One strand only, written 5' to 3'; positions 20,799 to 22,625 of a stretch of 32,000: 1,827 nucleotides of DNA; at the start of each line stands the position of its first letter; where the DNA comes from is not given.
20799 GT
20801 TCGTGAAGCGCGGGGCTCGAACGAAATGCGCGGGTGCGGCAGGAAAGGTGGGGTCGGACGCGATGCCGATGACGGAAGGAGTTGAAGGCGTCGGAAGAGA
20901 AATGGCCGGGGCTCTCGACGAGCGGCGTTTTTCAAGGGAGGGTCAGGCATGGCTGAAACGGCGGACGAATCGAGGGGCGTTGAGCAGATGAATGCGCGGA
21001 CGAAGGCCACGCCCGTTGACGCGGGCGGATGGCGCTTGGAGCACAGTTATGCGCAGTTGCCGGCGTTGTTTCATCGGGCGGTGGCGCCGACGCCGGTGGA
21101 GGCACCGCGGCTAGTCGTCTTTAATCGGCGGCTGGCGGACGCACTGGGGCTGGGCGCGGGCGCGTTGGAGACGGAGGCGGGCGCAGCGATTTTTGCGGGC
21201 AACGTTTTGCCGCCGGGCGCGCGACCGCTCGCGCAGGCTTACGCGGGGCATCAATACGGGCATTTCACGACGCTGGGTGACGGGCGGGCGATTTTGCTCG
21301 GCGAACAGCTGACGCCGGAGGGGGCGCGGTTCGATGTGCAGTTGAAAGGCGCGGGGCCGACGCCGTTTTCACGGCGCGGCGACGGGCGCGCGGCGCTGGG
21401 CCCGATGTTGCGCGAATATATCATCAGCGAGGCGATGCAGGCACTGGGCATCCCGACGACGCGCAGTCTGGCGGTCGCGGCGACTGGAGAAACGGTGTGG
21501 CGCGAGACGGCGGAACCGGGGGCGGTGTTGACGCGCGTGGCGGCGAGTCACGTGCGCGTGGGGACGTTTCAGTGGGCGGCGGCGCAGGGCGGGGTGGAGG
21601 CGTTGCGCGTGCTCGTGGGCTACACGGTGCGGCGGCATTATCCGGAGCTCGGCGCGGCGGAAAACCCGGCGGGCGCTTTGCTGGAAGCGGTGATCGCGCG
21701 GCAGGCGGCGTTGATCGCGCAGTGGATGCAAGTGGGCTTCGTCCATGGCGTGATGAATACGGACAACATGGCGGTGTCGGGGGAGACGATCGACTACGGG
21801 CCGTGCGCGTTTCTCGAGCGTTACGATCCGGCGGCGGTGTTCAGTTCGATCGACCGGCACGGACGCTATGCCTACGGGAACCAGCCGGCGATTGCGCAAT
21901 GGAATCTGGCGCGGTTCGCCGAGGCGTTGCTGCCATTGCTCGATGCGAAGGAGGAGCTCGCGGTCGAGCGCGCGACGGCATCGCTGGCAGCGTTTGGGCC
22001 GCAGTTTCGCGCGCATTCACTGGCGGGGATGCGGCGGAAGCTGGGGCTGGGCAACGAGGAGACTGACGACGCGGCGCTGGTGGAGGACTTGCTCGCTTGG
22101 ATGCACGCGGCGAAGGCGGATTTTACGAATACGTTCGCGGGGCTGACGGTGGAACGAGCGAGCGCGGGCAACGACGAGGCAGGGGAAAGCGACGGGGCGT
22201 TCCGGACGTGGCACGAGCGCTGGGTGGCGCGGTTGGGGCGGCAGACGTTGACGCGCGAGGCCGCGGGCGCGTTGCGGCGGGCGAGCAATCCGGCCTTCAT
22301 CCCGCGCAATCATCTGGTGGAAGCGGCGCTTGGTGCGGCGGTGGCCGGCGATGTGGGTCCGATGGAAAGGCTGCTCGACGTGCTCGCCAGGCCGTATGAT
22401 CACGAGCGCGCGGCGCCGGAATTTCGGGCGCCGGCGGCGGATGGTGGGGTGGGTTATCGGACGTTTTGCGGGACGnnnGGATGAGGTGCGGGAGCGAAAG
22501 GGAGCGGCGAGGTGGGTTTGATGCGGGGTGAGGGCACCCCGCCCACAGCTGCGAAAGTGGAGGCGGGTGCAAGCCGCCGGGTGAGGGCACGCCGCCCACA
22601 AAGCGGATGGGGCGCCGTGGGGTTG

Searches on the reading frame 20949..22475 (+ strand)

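Call 15: search_protein_families(library=pfam, proteins=[window:20949-22475:+], max_evalue=0.001)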
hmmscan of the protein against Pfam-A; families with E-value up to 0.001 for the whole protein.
window:20949-22475:+ (509 aa): 1 family
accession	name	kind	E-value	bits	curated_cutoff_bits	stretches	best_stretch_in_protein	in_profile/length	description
PF02696.19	SelO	-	4.5e-105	352.5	22.8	1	31-477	8-463/466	Protein adenylyltransferase SelO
